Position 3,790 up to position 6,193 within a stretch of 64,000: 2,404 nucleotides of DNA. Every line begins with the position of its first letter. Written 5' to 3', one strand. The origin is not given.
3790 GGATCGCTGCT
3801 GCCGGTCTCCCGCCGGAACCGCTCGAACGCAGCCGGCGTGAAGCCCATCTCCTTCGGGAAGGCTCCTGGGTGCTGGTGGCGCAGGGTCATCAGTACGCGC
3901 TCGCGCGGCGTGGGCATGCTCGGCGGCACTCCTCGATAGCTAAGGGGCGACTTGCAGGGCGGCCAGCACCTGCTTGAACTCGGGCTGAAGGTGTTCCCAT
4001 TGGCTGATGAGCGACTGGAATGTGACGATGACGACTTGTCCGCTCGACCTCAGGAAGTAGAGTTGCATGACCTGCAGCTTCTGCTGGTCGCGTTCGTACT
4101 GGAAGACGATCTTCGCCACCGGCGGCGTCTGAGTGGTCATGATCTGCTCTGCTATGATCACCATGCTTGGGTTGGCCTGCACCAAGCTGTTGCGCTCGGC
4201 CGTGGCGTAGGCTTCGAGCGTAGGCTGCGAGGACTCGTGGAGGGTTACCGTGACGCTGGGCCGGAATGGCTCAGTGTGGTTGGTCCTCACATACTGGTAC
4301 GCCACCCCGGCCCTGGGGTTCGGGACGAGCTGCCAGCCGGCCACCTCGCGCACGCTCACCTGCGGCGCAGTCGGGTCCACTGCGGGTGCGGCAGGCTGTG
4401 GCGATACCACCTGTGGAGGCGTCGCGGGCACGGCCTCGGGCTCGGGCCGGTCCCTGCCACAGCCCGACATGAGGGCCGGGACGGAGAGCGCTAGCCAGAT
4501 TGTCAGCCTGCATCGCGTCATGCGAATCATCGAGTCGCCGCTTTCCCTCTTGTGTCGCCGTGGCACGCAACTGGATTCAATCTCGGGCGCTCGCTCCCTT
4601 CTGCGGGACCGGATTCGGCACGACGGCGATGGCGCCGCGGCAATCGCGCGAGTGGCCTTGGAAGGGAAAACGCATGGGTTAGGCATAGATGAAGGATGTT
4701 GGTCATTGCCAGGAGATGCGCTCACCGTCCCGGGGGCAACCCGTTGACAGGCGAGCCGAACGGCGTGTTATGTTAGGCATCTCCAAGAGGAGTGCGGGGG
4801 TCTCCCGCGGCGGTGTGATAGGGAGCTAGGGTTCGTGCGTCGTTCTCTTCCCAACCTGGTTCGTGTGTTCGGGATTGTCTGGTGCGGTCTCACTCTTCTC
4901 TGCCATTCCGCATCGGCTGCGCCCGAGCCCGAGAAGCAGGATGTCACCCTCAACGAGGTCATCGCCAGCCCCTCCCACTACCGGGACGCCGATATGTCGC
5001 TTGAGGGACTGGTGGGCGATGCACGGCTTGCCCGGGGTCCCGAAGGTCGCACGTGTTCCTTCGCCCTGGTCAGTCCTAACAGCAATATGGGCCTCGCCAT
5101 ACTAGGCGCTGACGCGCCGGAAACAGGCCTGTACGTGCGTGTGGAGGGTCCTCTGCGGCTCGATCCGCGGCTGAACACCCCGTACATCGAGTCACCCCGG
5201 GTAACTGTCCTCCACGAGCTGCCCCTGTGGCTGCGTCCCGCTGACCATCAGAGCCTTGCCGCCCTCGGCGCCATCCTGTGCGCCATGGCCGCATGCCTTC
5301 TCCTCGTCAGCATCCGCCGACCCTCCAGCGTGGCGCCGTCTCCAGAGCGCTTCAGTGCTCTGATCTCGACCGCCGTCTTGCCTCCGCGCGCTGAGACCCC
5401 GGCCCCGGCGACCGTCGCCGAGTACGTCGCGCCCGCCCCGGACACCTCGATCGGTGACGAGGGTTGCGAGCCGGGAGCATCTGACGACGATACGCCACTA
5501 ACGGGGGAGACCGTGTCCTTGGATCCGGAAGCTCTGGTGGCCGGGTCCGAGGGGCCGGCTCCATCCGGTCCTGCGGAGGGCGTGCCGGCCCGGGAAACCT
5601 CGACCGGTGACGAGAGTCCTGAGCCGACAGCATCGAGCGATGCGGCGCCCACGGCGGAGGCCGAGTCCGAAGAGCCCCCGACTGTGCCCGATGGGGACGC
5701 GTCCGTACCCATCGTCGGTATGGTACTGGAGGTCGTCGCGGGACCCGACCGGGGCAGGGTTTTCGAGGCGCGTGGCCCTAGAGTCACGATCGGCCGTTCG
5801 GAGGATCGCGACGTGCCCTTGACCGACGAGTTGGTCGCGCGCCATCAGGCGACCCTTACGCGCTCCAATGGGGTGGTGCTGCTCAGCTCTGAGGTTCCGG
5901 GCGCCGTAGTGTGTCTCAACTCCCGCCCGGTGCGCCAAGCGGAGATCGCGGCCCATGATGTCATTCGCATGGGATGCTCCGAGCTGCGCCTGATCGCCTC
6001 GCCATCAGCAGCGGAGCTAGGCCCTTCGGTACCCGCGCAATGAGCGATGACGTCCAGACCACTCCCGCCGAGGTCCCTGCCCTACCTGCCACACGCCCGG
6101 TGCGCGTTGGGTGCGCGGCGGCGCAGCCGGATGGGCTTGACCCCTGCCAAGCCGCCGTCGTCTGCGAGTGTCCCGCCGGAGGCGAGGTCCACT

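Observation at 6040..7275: PP2C-like domain with apparently substituted metal-binding aspartates (candidate pseudophosphatase) coupled to the FHA protein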

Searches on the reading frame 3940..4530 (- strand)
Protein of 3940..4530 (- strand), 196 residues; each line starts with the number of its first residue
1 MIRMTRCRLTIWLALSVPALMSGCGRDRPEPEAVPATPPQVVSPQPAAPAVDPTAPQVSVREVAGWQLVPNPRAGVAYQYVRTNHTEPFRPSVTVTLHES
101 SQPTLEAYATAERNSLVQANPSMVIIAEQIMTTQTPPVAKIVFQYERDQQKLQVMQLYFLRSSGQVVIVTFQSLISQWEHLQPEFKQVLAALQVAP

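Call 45: search_protein_families(library=pfam, proteins=[window:3940-4530:-], max_evalue=0.1)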
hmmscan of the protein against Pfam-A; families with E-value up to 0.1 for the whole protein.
window:3940-4530:- (196 aa): 1 family
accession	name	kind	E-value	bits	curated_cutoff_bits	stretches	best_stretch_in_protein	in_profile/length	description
PF08786.17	DcrB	-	0.04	14.5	27.2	1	102-189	39-125/127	DcrB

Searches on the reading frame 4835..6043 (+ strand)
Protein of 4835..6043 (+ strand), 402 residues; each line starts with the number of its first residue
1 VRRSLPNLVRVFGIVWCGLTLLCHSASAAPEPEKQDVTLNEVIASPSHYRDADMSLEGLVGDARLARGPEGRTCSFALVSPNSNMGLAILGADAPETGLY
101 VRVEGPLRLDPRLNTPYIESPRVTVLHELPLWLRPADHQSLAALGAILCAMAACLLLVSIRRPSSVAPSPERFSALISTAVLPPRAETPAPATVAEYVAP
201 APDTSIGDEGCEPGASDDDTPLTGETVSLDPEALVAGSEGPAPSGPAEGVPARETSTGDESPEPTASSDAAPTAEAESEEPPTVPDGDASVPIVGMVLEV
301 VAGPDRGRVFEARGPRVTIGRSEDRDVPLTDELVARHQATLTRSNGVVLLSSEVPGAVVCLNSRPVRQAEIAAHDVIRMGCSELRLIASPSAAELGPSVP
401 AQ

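Call 3: search_protein_families(library=pfam, proteins=[window:4835-6043:+], max_evalue=1)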
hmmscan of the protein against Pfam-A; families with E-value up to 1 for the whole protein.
window:4835-6043:+ (402 aa): 2 families
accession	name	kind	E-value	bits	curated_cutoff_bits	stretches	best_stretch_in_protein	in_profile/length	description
PF16697.10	Yop-YscD_cpl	-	7.1e-13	49.1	33.2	1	299-387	1-91/94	Inner membrane component of T3SS, cytoplasmic domain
PF00498.31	FHA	-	5.3e-07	30.4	20.7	1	317-380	1-67/67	FHA domain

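Call 12: search_protein_families(library=ncbifam, proteins=[window:4835-6043:+], max_evalue=0.01)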
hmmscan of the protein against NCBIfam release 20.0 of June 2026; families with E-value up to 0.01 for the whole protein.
window:4835-6043:+ (402 aa): 4 families
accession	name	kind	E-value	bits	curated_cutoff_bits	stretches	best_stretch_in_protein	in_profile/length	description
NF049868.1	FhaB_Rv0019c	equivalog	7.2e-06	26.1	125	1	273-351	48-122/158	FHA domain-containing protein FhaB/FipA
NF041660.2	oxygluDhInhib_OdhI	equivalog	0.0029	17.5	200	1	279-382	20-123/130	oxoglutarate dehydrogenase inhibitor Odhl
TIGR03354.1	VI_FHA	hypoth_equivalog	0.0039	17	120.25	1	309-387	20-102/420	type VI secretion system-associated FHA domain protein TagH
TIGR02500.1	type_III_yscD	equivalog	0.0097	14.9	86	0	298-356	3-61/413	type III secretion system inner membrane ring subunit SctD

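Call 68: find_homologous_proteins(query=window:4835-6040:+, max_evalue=0.001)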
Query window:4835-6040:+ (402 aa): 4 proteins with E <= 0.001 among 8000 candidates.
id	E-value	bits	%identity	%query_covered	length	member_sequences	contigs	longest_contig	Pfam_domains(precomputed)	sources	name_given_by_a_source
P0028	6.5e-254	860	100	100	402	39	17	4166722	PF00498.32,PF16697.11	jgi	jgi:pSer/pThr/pTyr-binding forkhead associated (FHA) protein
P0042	8.4e-203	692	84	100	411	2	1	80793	PF00498.32,PF16697.11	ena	-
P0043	4.1e-93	331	67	36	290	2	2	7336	PF00498.32,PF16697.11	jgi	jgi:hypothetical protein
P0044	4.6e-92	327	51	96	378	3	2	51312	PF16697.11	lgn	-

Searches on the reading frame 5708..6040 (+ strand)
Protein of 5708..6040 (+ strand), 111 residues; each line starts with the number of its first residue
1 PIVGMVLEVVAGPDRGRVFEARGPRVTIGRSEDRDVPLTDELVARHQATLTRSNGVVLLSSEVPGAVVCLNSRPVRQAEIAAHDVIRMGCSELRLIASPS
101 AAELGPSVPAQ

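Call 36: search_solved_structures(query=window:5708-6040:+, max_evalue=1, show_alignments=5)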
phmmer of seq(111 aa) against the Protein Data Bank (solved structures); distinct sequences matched with E-value up to 1: 15.
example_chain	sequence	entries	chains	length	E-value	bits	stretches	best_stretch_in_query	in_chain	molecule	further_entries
3po8_A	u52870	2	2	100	1.3e-05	28.7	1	14-95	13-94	Putative uncharacterized protein TB39.8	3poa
2lc1_A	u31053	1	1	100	2e-05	28.1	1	14-93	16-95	Putative uncharacterized protein TB39.8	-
3oun_A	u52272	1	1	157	8.1e-05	26.1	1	14-93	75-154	Putative uncharacterized protein TB39.8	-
6i2q_B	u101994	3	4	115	0.0002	24.9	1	6-105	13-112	Glycogen accumulation regulator GarA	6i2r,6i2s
8p5r_G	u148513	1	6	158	0.00048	23.7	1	6-105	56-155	Glycogen accumulation regulator GarA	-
6cah_A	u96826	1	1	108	0.017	18.7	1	24-92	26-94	ABC transporter ATP-binding/permease protein Rv1747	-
2kfu_A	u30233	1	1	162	0.018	18.6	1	6-103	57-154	Rv1827 pThr 22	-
6i2p_D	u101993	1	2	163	0.018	18.6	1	6-103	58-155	Glycogen accumulation regulator GarA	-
2kb3_A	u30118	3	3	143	0.019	18.5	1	5-100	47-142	Oxoglutarate dehydrogenase inhibitor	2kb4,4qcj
8p5x_G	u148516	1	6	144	0.02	18.5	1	5-100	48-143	Oxoglutarate dehydrogenase inhibitor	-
7rj3_A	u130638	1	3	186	0.026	18.1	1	6-103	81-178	Glycogen accumulation regulator GarA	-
3lad_A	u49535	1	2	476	0.032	17.8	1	4-68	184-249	DIHYDROLIPOAMIDE DEHYDROGENASE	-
2kkl_A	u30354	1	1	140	0.071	16.7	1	6-94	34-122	Uncharacterized protein Mb1858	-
3o5d_A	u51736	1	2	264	0.66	13.6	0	10-39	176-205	Peptidyl-prolyl cis-trans isomerase FKBP5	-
1kt1_A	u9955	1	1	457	0.86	13.2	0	12-39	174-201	FK506-binding protein FKBP51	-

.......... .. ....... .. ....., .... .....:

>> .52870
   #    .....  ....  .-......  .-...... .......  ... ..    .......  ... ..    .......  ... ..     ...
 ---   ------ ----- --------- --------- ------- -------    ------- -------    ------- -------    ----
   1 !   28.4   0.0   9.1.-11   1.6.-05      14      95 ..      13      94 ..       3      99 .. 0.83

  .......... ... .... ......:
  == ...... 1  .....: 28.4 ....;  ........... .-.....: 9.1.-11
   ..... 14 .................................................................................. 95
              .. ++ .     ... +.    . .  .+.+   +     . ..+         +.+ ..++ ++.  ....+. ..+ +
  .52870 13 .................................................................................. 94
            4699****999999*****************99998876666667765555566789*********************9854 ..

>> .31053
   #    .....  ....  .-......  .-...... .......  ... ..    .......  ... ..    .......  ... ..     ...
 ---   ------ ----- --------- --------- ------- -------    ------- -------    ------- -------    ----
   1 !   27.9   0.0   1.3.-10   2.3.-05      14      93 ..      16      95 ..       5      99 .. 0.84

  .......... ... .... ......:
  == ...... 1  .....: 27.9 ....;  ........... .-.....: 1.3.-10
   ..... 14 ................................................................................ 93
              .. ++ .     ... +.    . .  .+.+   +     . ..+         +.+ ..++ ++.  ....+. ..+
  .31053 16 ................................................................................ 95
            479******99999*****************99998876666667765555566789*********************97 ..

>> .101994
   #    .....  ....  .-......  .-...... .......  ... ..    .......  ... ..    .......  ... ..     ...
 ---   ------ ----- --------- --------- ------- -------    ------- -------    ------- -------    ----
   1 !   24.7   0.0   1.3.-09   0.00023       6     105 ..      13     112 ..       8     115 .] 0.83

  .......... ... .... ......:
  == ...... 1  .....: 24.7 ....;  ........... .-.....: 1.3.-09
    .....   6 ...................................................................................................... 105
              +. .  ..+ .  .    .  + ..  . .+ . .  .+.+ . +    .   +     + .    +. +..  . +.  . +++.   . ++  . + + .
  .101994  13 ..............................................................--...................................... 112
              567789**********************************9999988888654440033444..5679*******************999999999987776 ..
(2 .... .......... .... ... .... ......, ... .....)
